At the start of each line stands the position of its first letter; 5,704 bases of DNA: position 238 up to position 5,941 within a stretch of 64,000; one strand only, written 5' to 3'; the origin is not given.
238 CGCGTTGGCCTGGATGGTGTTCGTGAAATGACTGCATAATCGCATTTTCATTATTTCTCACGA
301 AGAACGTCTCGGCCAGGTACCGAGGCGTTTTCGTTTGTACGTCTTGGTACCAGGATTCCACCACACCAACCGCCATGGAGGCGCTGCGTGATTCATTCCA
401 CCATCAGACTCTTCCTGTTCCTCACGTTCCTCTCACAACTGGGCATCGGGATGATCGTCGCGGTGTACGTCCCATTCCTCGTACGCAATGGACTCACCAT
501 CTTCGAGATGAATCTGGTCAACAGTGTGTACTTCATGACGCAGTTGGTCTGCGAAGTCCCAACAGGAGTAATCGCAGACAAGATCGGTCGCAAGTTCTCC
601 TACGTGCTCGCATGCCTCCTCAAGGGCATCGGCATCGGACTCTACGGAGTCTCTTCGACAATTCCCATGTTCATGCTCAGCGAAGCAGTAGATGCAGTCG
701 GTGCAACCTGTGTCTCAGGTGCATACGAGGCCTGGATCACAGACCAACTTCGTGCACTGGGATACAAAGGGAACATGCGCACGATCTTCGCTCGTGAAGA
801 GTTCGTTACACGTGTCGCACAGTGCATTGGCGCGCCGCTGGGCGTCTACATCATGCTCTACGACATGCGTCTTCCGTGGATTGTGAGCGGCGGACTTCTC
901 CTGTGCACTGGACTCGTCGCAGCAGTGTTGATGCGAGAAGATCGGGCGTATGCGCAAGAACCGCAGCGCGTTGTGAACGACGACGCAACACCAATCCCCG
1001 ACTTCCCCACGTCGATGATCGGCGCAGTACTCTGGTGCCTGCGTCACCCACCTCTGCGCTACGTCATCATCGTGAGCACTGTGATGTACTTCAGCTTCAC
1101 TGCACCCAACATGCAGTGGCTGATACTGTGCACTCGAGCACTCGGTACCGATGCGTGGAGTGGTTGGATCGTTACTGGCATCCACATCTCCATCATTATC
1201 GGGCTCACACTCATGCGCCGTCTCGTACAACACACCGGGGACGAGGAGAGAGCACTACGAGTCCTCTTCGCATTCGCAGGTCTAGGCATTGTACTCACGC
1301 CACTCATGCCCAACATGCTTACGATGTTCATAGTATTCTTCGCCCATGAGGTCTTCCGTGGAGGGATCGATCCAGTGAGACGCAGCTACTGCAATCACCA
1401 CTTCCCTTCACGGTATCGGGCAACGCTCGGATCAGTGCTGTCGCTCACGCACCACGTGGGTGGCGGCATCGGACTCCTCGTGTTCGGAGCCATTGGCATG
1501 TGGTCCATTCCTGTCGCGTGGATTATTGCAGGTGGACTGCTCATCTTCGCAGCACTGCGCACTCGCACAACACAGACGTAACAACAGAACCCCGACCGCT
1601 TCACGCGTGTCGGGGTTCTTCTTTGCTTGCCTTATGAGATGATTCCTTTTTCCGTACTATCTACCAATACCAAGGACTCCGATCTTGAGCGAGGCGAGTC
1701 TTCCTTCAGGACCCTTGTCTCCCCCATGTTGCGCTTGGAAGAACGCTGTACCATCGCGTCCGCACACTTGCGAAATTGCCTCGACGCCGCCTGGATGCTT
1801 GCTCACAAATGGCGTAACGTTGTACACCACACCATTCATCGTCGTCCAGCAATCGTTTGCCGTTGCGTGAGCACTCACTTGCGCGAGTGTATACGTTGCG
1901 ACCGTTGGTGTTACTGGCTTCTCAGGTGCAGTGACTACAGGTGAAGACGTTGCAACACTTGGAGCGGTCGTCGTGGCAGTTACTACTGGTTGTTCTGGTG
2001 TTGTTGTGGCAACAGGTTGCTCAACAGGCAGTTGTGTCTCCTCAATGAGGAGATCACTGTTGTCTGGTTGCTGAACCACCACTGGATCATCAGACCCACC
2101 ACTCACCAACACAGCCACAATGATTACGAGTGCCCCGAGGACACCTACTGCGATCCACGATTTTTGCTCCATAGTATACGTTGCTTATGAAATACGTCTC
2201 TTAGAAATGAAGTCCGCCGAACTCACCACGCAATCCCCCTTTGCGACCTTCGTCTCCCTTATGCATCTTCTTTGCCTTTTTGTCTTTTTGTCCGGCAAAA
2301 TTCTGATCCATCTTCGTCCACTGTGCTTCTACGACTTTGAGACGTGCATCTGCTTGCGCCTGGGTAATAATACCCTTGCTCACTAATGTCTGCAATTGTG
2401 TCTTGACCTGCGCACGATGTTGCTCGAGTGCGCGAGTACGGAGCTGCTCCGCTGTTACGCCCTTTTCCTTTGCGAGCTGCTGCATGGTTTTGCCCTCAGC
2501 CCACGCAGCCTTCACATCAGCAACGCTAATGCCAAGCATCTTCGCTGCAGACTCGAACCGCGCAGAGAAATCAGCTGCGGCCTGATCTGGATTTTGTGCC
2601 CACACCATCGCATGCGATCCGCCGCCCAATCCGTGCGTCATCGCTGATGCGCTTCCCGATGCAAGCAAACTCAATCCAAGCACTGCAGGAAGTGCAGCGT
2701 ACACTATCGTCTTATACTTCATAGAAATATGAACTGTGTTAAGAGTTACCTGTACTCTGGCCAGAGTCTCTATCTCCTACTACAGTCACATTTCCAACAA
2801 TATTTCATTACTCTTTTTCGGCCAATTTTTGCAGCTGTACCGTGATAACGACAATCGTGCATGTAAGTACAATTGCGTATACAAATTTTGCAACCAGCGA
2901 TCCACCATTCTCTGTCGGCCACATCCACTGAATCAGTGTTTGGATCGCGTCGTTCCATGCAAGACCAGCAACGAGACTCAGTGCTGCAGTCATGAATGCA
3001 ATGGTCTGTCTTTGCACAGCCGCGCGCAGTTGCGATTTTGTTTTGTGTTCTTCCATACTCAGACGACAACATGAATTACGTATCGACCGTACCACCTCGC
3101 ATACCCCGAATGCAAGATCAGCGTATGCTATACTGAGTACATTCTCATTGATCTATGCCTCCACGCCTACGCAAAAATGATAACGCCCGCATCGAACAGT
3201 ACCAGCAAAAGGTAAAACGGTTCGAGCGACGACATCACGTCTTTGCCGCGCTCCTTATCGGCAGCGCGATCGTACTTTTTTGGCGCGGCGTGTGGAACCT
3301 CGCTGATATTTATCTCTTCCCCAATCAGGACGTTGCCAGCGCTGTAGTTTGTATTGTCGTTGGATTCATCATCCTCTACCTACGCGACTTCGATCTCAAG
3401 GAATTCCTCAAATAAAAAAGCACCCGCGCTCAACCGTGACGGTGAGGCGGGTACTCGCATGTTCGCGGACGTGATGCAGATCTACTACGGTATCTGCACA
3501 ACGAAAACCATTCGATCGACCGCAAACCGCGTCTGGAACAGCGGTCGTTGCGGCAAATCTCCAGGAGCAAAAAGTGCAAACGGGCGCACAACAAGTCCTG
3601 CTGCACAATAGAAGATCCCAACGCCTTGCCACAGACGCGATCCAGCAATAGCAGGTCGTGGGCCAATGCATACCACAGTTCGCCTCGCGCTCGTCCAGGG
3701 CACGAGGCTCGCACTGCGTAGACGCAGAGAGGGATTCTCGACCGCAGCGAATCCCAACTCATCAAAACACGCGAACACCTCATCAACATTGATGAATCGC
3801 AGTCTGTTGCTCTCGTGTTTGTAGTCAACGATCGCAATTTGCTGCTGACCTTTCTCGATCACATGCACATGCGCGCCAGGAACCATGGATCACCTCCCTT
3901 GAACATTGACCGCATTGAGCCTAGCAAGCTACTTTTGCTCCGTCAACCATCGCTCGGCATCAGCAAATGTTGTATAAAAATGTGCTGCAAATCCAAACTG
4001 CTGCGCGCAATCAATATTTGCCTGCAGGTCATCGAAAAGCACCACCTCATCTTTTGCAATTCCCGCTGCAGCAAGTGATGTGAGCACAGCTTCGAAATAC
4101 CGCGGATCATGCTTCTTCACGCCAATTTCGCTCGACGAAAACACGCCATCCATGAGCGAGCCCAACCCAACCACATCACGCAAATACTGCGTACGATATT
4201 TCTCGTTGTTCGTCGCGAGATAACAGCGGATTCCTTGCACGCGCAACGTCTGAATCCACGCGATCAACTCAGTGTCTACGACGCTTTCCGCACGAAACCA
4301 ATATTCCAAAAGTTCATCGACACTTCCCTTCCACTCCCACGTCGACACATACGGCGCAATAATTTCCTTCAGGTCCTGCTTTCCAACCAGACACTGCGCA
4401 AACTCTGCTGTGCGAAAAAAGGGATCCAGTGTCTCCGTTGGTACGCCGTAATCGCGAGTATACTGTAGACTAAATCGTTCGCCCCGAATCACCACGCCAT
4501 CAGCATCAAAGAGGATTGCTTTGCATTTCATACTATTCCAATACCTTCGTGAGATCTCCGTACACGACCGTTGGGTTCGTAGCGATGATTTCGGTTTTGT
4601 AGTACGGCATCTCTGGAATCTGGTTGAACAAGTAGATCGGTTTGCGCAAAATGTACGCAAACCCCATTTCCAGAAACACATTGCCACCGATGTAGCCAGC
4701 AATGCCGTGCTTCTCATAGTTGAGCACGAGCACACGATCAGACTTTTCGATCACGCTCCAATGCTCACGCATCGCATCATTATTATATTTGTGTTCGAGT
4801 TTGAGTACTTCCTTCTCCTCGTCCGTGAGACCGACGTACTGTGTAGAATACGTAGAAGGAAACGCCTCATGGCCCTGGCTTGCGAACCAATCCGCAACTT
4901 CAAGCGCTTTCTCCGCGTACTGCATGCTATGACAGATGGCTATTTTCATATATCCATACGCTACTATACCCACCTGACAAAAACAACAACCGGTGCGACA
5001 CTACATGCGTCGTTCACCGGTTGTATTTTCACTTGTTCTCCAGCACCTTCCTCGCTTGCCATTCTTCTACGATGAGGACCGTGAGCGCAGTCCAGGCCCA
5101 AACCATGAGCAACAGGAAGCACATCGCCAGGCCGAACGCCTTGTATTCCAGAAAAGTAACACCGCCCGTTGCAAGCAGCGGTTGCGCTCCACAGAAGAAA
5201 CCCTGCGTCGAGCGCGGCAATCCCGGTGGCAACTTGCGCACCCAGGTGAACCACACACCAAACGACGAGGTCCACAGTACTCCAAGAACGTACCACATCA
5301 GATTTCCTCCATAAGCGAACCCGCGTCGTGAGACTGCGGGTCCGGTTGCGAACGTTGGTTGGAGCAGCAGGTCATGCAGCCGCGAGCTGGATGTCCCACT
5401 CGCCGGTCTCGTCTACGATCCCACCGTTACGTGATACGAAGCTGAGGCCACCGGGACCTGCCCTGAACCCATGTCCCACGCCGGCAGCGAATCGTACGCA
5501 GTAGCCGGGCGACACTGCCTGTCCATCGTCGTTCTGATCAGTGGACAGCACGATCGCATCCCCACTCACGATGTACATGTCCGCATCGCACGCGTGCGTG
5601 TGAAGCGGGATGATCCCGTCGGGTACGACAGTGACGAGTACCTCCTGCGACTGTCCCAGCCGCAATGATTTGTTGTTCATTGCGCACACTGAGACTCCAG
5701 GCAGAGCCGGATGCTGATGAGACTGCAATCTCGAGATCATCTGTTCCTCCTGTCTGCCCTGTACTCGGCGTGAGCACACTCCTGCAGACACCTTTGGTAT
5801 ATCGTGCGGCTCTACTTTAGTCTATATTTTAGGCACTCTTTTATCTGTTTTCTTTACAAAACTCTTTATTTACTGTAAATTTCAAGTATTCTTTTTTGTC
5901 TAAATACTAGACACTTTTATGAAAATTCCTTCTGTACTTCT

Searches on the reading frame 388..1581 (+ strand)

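Call 55: search_protein_families(library=pfam, proteins=[window:388-1581:+], max_evalue=0.01)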
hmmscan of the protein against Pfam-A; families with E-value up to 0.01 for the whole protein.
window:388-1581:+ (397 aa): 2 families
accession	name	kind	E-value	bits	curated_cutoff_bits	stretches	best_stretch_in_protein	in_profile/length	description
PF07690.21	MFS_1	-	4e-26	92.2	33.4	2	10-282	2-264/347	Major Facilitator Superfamily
PF13347.12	MFS_2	-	0.00056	19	27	1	207-333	210-337/427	MFS/sugar transport protein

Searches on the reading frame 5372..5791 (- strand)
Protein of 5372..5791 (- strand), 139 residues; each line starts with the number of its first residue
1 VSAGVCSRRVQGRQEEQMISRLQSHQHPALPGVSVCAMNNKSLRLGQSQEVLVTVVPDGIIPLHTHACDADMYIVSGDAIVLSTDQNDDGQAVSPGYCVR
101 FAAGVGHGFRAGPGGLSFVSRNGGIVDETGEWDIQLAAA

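Call 55: search_protein_families(library=pfam, proteins=[window:5372-5791:-], max_evalue=0.01)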
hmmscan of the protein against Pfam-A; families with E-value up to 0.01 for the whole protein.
window:5372-5791:- (139 aa): 1 family
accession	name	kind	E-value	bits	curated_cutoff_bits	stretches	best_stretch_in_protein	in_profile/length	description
PF07883.17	Cupin_2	-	5.6e-05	23.2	27.2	1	52-111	2-58/70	Cupin domain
